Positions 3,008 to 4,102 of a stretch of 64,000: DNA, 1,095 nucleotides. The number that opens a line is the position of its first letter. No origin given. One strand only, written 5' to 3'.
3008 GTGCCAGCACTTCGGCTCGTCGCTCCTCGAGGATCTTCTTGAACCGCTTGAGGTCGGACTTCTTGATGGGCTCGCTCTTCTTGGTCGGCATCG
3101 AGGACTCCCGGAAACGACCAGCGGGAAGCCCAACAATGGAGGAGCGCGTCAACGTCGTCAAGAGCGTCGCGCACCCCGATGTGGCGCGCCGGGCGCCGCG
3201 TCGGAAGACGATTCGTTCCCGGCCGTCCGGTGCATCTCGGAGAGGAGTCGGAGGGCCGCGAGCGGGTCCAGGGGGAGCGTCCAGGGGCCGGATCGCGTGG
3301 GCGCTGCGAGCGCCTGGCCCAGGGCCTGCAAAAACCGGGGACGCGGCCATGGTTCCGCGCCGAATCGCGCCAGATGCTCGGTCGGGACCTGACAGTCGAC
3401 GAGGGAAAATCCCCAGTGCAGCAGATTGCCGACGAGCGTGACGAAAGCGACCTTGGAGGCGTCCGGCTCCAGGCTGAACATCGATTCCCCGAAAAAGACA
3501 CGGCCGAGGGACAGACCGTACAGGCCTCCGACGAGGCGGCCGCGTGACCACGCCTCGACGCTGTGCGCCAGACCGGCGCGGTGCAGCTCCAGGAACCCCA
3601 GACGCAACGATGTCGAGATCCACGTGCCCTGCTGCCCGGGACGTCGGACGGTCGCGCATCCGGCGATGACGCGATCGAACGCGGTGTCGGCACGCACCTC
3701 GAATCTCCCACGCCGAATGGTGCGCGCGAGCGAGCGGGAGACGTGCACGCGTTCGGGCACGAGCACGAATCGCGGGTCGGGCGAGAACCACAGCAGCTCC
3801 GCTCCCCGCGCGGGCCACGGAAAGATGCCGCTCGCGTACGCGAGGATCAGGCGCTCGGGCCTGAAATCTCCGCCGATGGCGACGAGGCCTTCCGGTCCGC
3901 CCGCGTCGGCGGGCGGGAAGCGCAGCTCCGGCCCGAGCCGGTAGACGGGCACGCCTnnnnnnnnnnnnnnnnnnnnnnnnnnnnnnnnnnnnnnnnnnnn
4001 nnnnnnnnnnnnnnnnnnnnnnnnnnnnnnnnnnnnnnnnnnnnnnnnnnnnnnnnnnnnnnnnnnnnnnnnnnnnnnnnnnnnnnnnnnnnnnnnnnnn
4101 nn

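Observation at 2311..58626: A dispersed family of intergenic (GAGNCC)n hexamer arrays fills a large share of the intergenic gaps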

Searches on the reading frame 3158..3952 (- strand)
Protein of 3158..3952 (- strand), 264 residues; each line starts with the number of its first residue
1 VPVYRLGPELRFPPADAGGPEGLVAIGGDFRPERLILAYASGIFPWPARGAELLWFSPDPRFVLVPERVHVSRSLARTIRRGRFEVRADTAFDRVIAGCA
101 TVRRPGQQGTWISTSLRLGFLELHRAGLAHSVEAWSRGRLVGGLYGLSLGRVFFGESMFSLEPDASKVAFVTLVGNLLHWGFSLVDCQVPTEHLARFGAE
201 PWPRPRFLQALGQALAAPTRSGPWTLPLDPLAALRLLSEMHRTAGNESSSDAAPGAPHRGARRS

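Call 79: search_protein_families(library=pfam, proteins=[window:3158-3952:-], max_evalue=0.001)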
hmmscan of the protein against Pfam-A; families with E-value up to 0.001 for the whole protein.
window:3158-3952:- (264 aa): 1 family
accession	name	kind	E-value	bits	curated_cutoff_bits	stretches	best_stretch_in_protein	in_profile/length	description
PF03588.20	Leu_Phe_trans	-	7.3e-71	237.6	22.7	1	32-201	1-169/171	Leucyl/phenylalanyl-tRNA protein transferase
